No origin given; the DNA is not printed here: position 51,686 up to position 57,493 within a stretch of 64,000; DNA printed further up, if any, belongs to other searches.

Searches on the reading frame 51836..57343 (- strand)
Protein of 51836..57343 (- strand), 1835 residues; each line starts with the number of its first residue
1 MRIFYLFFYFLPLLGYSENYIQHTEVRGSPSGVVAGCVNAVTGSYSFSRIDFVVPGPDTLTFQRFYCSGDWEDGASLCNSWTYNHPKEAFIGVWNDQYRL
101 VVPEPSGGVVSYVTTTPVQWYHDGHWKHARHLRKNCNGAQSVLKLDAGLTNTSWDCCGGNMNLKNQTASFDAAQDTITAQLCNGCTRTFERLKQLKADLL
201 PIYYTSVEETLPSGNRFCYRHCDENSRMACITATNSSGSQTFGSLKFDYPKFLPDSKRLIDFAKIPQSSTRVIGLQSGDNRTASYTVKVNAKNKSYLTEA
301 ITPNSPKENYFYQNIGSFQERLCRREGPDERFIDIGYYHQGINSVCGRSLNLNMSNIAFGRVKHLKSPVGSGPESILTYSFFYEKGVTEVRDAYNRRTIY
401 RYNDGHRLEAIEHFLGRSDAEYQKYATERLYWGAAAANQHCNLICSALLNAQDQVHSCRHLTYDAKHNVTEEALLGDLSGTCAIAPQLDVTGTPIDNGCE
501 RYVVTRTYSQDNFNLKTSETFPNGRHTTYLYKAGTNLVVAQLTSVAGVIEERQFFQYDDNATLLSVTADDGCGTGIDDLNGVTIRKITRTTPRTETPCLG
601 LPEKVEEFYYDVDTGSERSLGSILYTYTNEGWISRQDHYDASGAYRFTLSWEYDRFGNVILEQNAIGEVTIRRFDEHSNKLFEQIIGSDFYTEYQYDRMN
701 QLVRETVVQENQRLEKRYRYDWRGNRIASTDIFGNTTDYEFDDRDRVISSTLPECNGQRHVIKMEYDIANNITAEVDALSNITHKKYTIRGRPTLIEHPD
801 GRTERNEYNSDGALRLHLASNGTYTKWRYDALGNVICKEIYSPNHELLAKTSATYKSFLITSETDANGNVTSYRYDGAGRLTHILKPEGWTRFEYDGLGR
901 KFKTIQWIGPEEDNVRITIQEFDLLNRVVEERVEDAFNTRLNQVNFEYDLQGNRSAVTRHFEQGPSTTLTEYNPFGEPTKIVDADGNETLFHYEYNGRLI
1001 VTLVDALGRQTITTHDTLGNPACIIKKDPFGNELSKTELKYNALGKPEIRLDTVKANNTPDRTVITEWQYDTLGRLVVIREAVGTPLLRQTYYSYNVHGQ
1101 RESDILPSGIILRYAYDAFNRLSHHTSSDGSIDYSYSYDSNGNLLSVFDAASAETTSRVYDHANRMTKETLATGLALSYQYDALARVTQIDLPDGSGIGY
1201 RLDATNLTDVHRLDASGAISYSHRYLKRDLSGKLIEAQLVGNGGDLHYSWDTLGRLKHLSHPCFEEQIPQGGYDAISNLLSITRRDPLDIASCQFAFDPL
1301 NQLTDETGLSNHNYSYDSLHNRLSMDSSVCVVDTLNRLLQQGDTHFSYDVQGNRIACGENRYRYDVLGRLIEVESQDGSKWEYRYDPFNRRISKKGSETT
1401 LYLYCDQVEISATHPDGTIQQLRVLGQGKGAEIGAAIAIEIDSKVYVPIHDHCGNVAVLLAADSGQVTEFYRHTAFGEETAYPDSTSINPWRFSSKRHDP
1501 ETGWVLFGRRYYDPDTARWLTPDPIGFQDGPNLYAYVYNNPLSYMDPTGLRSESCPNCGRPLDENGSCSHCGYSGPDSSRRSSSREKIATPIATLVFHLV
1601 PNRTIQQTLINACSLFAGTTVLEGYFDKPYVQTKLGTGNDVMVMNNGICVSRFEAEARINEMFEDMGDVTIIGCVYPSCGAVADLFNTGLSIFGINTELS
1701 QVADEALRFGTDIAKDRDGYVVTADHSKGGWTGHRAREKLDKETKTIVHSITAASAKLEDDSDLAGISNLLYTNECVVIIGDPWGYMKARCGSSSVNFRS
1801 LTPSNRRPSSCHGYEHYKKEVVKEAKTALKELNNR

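Call 83: search_protein_families(library=pfam, proteins=[window:51836-57343:-], max_evalue=0.001)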
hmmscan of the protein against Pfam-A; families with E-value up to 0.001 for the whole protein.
window:51836-57343:- (1835 aa): 2 families
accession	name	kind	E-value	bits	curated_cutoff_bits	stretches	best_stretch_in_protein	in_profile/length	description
PF05593.20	RHS_repeat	-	1.2e-64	214.1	22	6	860-889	7-36/38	RHS Repeat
PF20148.4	DUF6531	-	2.7e-06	28.1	24.1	1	38-84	4-49/74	Domain of unknown function (DUF6531)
